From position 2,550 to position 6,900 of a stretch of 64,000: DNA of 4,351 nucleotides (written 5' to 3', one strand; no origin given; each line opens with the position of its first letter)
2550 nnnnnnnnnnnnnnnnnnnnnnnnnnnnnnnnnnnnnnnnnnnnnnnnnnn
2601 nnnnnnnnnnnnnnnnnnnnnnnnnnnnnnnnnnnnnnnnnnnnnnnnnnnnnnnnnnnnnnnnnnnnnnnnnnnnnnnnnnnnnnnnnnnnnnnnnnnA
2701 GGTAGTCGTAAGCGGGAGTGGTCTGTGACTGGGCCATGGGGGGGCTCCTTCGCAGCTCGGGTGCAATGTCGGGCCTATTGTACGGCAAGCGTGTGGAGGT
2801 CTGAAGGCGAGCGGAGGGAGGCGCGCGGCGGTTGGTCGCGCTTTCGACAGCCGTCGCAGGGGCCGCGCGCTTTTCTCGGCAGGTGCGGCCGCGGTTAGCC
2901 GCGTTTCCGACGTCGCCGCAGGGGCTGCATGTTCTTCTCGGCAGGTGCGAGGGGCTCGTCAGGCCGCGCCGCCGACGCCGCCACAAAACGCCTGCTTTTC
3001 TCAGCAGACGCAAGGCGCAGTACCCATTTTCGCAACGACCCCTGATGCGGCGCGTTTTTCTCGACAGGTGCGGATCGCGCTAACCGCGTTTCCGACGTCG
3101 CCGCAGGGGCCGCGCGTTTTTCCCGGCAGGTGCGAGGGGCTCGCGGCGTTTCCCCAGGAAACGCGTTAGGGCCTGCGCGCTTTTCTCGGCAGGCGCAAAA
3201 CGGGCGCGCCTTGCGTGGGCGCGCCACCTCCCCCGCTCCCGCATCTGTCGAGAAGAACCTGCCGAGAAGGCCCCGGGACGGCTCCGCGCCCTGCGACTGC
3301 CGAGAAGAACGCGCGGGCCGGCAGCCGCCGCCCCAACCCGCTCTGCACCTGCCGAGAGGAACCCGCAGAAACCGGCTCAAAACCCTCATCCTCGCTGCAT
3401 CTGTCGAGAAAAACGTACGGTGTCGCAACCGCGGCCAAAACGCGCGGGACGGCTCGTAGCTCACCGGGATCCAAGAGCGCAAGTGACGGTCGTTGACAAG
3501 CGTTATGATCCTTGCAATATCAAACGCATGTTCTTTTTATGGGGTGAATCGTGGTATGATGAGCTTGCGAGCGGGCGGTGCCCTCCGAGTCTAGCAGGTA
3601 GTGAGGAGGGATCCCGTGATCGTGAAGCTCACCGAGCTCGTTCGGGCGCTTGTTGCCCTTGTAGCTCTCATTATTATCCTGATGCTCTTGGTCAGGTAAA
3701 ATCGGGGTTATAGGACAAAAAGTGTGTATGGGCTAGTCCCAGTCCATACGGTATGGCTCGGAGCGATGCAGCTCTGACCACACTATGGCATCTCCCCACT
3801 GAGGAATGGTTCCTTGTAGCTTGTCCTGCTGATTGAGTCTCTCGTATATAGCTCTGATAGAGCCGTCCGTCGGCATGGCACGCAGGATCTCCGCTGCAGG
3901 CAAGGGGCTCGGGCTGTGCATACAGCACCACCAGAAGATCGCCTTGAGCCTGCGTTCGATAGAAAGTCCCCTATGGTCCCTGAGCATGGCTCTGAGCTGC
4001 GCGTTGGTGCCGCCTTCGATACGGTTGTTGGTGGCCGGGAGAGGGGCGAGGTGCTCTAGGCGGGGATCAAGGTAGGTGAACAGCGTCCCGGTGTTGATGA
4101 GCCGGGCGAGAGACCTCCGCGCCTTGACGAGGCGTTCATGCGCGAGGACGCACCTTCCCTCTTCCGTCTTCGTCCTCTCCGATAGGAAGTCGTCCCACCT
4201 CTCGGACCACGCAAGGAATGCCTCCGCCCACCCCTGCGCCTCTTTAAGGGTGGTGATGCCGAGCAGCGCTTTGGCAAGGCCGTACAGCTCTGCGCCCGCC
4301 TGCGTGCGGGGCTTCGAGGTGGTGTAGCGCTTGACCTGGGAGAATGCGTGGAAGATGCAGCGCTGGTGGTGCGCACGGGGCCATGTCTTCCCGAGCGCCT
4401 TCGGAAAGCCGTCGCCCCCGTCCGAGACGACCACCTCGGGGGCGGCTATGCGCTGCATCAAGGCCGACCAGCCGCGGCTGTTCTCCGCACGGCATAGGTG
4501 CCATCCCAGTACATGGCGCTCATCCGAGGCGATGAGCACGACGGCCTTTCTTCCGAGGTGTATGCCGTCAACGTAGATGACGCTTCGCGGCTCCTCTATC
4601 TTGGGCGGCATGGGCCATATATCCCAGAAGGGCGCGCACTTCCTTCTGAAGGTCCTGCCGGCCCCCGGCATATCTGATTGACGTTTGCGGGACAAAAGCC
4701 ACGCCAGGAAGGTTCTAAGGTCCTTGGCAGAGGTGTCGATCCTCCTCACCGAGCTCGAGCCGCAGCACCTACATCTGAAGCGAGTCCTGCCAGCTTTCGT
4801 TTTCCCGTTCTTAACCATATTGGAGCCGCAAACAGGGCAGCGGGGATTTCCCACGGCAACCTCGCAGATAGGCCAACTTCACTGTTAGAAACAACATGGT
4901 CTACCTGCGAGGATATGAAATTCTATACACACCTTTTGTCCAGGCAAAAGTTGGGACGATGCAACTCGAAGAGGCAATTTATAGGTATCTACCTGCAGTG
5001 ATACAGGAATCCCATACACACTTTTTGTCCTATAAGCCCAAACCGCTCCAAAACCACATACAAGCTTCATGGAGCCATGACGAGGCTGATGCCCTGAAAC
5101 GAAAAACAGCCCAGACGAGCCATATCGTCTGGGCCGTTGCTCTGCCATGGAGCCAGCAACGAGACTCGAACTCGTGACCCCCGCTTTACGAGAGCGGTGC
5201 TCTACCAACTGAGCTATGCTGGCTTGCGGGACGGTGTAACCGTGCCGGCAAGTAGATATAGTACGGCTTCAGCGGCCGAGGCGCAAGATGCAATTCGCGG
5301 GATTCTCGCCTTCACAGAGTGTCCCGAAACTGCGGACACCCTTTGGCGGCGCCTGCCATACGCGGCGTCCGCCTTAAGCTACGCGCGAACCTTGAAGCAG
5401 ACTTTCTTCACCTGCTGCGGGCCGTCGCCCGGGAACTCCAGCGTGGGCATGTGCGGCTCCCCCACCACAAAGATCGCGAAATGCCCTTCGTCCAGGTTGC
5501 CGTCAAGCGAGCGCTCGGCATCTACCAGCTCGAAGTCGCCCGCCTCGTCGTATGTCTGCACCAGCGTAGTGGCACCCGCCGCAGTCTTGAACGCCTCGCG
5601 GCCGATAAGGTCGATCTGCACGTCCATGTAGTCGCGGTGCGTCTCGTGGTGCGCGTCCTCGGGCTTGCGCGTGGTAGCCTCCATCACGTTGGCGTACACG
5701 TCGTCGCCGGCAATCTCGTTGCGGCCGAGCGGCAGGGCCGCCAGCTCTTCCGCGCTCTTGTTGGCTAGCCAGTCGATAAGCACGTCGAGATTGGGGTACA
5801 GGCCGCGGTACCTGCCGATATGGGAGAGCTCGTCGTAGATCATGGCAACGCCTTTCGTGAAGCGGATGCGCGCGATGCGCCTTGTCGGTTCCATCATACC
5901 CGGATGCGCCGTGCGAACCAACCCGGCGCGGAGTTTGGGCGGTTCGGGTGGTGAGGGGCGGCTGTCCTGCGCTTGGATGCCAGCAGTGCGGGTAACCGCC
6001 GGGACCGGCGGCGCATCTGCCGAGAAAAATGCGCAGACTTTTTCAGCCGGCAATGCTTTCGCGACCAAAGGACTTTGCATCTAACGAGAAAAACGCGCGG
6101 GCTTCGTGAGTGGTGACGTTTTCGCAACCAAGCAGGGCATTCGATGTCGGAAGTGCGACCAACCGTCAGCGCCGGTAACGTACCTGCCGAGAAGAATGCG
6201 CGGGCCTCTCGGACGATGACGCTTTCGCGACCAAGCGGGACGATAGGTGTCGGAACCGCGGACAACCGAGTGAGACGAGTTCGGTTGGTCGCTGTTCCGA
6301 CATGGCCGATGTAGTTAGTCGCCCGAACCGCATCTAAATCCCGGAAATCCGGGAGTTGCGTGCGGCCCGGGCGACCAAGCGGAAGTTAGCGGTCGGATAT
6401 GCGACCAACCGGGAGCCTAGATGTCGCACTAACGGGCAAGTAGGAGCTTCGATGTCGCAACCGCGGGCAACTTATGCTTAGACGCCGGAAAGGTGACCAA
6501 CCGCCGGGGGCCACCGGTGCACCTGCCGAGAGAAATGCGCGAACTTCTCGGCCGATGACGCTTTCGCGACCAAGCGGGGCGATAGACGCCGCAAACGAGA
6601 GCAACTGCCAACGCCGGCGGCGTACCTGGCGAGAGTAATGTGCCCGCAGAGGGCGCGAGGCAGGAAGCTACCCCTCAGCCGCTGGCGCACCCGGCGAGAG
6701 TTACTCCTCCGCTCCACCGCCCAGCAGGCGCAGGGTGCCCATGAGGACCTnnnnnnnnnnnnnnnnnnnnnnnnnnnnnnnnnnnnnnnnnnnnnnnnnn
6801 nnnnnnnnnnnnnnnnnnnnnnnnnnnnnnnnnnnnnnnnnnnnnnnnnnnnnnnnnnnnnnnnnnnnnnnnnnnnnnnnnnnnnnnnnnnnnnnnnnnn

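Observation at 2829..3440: Block A: six ~62-bp units with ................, then the reverse-complement motif at an exact 52-bp phase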

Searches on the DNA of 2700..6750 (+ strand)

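Call 22: search_rna_families(source=window, start=2700, end=6750, threshold=evalue, max_evalue=10)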
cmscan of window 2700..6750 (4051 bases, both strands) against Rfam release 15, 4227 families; matches with E-value up to 10: 7.
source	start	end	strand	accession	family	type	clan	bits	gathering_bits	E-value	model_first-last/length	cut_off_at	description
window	5151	5223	-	RF00005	tRNA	Gene; tRNA;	CL00001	71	29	1e-14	1-71/71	no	tRNA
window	5150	5223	+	RF04354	Plastid-ycf2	Cis-reg;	-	30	65.7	0.0022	1-75/75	no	Plastid-ycf2 5UTR RNA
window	3474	3566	+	RF01286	snoR26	Gene; snRNA; snoRNA; CD-box;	-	20.1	47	4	1-94/94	no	Small nucleolar RNA snoR26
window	2807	2882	+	RF03924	mir-1228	Gene; miRNA;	-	19.6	88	9.7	1-73/73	no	mir-1228 microRNA precursor family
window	3658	3730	+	RF00736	mir-320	Gene; miRNA;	-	16.6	55.5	4.3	1-76/76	no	mir-320 microRNA precursor family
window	3302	3354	+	RF01151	snoU82P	Gene; snRNA; snoRNA; CD-box;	-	16.4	42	0.67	1-55/55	no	Small nucleolar RNA U82P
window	5730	5753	+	RF01716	PhotoRC-I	Cis-reg;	-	12.9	45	9.4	1-44/44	no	PhotoRC-I RNA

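Call 61: search_dna_similar(query=window:2800-3460:+, collection=plasmids, mode=distant, max_rows=10)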
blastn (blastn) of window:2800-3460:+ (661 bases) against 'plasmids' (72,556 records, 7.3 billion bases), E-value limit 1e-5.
No match.

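Call 68: search_dna_similar(query=window:2800-3460:+, collection=phages, mode=distant, max_evalue=0.01, max_rows=10)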
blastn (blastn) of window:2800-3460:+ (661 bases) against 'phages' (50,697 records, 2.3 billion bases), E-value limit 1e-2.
No match.

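Call 101: build_rna_model(alignment_id=A1, structure=none)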
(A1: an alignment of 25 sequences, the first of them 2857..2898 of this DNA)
Model R1 built from alignment A1 (25 sequences, 42 columns); structure: none (sequence only).
model positions 42; base pairs 0; branch points 0; effective number of sequences 25; information 0.755 bits per position. No base pairs: searches with it score sequence only.

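Call 102: search_with_rna_model(model_id=R1, sources=[window, L077, L093, L094, L096, L098, L099, L100, L105, L106, L107, L001, L028, L054, L066, L071, L074, L081, L012], max_evalue=1)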
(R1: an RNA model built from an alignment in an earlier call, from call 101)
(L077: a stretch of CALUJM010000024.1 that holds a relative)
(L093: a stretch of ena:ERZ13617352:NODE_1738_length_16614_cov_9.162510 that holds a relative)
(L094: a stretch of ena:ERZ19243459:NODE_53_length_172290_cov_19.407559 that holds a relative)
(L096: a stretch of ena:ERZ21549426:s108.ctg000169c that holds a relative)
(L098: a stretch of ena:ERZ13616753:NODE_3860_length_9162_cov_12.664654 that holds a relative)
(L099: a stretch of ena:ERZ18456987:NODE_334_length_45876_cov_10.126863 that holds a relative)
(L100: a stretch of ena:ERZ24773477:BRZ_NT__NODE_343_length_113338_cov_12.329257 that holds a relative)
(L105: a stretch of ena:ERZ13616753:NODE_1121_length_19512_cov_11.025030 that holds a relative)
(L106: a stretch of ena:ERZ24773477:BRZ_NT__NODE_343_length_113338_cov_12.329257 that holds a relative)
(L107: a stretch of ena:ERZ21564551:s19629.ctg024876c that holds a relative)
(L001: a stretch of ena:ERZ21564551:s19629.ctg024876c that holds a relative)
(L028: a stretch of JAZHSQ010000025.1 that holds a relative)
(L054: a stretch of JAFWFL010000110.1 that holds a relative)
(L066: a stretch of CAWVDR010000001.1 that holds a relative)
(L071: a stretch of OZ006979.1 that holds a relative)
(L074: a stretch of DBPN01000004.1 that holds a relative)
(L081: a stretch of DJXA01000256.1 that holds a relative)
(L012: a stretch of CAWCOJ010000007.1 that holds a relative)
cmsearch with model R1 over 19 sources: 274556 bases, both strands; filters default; matches with E-value up to 1: 61.
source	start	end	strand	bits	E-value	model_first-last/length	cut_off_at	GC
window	2859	2896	+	32.8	1.1e-08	3-40/42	-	0.76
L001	9842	9879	-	32.8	1.1e-08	3-40/42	-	0.76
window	6004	6040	-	32.1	1.9e-08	3-39/42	-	0.59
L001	6698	6734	+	32.1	1.9e-08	3-39/42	-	0.59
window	3106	3142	+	31.6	2.6e-08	3-39/42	-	0.76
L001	9596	9632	-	31.6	2.6e-08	3-39/42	-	0.76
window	2921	2957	+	31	4.2e-08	3-39/42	-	0.68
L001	9781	9817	-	31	4.2e-08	3-39/42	-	0.68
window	38178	38213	-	30.4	6.6e-08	5-40/42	-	0.61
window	3169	3206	+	30.2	7.3e-08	3-40/42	-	0.71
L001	9532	9569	-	30.2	7.3e-08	3-40/42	-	0.71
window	3335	3371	-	29.8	1e-07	4-40/42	-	0.62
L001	9367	9403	+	29.8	1e-07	4-40/42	-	0.62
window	6510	6546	-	29.5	1.2e-07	3-39/42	-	0.62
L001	6192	6228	+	29.5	1.2e-07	3-39/42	-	0.62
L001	9659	9692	-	28.9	1.9e-07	5-38/42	-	0.65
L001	9418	9454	+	28.6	2.5e-07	3-39/42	-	0.78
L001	9472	9507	+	28.4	2.8e-07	5-40/42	-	0.67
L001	9316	9351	+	27.5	5.7e-07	5-40/42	-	0.53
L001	6531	6567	+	27.5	5.7e-07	3-39/42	-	0.65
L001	6634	6670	+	26.5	1.1e-06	3-39/42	-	0.49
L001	9718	9749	-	19.9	0.00015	8-39/42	-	0.62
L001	6090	6126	+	19.3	0.00023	4-40/42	-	0.7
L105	4664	4692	-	16.2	0.0023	6-34/42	-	0.62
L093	462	480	-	15.4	0.0043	7-25/42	-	0.47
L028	7001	7020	+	14.5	0.0084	7-26/42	-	0.7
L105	4768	4793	-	14.1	0.011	9-34/42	-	0.62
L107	14275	14294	+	13.1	0.023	5-24/42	-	0.7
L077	5619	5633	-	13.1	0.024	12-26/42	-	0.53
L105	4442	4461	+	12.4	0.039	5-24/42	-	0.6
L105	4503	4524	+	11.8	0.061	3-24/42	-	0.55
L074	3348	3363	+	11.6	0.071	14-29/42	-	0.56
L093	402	419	-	11.1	0.097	5-22/42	-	0.72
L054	1067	1081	-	10.9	0.12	12-26/42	-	0.47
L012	7766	7782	-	10.8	0.12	14-30/42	-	0.53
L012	7706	7722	-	10.7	0.14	14-30/42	-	0.59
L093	553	569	+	10.6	0.15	6-22/42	-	0.59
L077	5678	5691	-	10.5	0.15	15-28/42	-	0.43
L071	2792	2804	+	8.7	0.61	14-26/42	-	0.54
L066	7746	7758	-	8.7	0.61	14-26/42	-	0.54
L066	7923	7935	-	8.6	0.65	14-26/42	-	0.54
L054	1115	1131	-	8.1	0.9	10-26/42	-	0.53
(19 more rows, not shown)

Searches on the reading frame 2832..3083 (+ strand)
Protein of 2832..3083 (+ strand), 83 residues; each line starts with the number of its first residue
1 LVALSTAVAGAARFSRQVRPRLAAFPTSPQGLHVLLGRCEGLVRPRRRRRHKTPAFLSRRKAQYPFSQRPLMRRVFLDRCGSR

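Call 100: search_protein_families(library=pfam, proteins=[window:2832-3083:+], max_evalue=0.1)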
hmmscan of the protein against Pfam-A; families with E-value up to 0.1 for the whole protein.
window:2832-3083:+ (83 aa): 0 families

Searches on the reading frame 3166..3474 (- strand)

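Call 100: search_protein_families(library=pfam, proteins=[window:3166-3474:-], max_evalue=0.1)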
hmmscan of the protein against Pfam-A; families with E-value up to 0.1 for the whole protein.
window:3166-3474:- (102 aa): 1 family
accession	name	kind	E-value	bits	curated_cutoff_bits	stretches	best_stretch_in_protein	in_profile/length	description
PF08944.16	p47_phox_C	-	0.016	15.1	27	0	67-78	10-21/33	NADPH oxidase subunit p47Phox, C terminal domain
